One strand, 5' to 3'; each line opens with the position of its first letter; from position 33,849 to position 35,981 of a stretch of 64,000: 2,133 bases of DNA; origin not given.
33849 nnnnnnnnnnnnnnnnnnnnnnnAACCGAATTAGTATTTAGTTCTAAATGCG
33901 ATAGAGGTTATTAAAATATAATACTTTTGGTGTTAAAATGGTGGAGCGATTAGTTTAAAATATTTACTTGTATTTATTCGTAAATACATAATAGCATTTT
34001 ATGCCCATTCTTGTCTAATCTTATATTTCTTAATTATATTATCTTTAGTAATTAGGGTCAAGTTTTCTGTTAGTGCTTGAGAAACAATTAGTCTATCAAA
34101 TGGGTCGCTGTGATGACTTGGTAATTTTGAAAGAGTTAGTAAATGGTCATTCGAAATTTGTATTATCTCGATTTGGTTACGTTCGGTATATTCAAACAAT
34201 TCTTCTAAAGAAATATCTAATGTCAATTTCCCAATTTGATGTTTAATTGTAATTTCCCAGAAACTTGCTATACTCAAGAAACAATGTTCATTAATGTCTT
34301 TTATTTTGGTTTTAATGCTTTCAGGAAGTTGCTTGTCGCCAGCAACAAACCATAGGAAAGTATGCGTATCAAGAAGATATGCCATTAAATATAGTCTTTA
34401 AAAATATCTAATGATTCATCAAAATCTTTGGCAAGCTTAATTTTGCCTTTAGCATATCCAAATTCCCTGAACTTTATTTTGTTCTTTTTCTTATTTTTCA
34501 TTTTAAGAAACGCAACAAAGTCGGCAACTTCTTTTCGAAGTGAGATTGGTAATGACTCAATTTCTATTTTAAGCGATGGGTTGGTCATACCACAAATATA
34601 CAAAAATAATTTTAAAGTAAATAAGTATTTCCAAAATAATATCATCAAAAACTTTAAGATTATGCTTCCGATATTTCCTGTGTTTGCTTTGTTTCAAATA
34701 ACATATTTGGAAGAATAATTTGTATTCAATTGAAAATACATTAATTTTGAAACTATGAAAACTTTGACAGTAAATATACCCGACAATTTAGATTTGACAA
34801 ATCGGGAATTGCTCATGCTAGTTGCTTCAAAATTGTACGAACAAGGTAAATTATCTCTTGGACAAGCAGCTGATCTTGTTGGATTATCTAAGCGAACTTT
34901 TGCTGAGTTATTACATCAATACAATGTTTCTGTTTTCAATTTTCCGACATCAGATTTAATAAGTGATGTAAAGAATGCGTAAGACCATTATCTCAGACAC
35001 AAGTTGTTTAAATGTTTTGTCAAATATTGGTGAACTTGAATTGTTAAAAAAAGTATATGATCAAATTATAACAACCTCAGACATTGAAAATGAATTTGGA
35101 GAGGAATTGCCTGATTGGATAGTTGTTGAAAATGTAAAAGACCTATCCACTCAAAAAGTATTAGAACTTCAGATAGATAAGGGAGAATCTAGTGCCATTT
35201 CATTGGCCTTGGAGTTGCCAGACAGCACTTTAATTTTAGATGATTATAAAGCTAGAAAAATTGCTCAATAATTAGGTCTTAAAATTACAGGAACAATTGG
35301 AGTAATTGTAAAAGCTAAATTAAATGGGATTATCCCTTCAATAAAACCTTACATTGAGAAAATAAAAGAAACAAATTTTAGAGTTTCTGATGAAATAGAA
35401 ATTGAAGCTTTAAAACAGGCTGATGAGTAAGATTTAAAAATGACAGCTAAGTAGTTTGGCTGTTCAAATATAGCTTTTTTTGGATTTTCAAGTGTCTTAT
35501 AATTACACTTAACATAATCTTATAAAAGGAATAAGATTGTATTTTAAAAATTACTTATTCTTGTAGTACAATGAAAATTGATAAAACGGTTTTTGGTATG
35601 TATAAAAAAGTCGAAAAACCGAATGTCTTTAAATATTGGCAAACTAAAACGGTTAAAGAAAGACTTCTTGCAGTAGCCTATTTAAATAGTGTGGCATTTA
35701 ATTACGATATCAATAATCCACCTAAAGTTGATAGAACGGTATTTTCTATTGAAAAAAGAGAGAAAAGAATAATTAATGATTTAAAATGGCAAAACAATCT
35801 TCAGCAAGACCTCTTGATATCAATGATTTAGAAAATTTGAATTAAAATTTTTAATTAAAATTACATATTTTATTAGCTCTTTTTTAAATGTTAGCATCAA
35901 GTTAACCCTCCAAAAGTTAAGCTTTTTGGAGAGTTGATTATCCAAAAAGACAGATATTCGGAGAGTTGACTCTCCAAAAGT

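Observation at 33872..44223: About 10.3 kb accessory island inserted between ftsK and lolA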

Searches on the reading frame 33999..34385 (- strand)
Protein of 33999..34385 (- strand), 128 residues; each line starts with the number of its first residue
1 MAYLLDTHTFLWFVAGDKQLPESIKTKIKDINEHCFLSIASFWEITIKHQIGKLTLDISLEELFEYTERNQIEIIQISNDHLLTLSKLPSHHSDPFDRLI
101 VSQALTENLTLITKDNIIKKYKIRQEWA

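Call 4: search_protein_families(library=pfam, proteins=[window:33999-34385:-], max_evalue=0.01)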
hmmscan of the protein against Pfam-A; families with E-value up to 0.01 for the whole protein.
window:33999-34385:- (128 aa): 1 family
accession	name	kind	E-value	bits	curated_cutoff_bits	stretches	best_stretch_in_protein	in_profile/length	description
PF01850.27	PIN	-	7.3e-16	59.3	23.6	1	3-121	1-117/120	PIN domain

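Call 63: search_protein_families(library=padloc, proteins=[window:33999-34385:-], max_evalue=0.01)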
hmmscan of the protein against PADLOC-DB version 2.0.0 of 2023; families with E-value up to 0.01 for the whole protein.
window:33999-34385:- (128 aa): 0 families

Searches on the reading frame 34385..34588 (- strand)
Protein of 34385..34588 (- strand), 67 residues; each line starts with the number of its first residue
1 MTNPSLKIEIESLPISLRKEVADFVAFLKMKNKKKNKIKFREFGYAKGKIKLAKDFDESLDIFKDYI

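Call 4: search_protein_families(library=pfam, proteins=[window:34385-34588:-], max_evalue=0.01)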
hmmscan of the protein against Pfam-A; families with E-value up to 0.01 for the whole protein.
window:34385-34588:- (67 aa): 1 family
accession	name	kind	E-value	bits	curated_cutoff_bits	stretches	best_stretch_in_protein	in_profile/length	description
PF10047.15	DUF2281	-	2.1e-16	60.7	26.5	1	9-66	5-64/64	Protein of unknown function (DUF2281)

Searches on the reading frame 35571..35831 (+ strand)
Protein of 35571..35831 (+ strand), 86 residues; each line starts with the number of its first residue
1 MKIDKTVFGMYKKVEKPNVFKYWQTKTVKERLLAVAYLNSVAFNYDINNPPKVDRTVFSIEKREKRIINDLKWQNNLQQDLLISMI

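Call 4: search_protein_families(library=pfam, proteins=[window:35571-35831:+], max_evalue=0.01)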
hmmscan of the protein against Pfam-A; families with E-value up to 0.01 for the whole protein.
window:35571-35831:+ (86 aa): 0 families

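Call 15: search_protein_families(library=ncbifam, proteins=[window:35571-35831:+], max_evalue=0.1)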
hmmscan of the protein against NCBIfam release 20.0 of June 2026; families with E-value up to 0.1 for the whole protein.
window:35571-35831:+ (86 aa): 0 families

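Call 62: search_protein_families(library=phrogs, proteins=[window:35571-35831:+], max_evalue=0.01)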
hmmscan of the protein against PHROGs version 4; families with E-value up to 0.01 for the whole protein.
window:35571-35831:+ (86 aa): 0 families

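Call 63: search_protein_families(library=padloc, proteins=[window:35571-35831:+], max_evalue=0.01)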
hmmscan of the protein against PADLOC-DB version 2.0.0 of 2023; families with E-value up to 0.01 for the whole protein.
window:35571-35831:+ (86 aa): 0 families
